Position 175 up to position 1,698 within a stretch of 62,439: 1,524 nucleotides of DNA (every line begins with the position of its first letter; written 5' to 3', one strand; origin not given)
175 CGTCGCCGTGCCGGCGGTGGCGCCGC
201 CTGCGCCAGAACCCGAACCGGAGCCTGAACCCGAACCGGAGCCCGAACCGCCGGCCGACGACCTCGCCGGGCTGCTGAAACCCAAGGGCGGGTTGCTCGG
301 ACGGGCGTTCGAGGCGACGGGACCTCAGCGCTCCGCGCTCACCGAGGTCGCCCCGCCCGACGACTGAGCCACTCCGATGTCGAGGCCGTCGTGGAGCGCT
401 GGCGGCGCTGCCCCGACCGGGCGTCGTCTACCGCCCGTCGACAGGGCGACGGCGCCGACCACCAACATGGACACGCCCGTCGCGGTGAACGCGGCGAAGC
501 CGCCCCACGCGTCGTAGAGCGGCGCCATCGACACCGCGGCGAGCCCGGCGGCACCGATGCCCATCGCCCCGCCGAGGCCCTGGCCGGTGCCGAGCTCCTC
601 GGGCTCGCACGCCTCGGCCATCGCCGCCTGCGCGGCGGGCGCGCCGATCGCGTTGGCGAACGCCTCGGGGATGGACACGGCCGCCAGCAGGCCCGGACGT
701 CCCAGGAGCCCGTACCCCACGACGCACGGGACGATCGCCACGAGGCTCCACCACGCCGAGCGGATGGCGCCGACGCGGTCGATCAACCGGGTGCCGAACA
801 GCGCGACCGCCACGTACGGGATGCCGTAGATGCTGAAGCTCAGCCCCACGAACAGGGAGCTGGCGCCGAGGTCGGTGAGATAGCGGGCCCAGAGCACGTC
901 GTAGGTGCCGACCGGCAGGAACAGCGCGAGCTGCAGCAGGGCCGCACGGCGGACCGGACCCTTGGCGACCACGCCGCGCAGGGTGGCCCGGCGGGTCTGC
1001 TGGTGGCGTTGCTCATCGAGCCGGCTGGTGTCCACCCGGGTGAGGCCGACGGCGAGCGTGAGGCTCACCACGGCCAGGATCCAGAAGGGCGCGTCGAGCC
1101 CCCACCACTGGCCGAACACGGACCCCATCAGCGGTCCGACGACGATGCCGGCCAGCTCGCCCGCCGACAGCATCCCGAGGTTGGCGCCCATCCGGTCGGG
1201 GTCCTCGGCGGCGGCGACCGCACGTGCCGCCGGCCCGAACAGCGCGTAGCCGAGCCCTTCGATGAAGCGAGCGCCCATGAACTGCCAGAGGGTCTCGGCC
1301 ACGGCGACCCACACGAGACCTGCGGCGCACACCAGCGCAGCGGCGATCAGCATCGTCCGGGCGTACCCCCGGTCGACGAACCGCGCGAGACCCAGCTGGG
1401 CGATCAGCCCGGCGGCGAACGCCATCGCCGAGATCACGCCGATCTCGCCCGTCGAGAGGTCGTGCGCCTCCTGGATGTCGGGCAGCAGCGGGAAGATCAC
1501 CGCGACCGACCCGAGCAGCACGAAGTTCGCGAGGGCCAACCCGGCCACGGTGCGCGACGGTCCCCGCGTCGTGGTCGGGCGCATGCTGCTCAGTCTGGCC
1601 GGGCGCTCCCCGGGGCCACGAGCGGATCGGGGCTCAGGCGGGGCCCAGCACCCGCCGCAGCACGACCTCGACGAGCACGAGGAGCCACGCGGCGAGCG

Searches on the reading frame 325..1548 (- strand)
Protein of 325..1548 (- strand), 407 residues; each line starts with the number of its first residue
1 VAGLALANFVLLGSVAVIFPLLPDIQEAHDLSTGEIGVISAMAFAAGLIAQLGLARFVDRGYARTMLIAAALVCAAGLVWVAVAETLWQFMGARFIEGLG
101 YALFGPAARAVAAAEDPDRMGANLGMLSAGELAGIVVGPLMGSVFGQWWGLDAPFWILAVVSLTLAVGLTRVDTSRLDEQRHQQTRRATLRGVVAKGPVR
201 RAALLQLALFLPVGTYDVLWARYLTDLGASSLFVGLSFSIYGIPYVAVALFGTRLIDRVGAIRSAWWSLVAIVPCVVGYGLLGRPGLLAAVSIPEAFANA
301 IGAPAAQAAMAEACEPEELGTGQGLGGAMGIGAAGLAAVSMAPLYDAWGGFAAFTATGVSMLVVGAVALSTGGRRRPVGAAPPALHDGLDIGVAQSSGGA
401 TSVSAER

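Call 76: search_protein_families(library=pfam, proteins=[window:325-1548:-], max_evalue=0.0001)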
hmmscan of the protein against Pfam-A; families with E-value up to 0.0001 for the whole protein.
window:325-1548:- (407 aa): 2 families
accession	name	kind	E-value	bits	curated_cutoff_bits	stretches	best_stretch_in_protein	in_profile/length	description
PF07690.21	MFS_1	-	6.4e-40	137.6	33.4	2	4-204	1-207/347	Major Facilitator Superfamily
PF12832.13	MFS_1_like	-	8e-08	32.2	25.2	1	204-335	219-351/373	MFS_1 like family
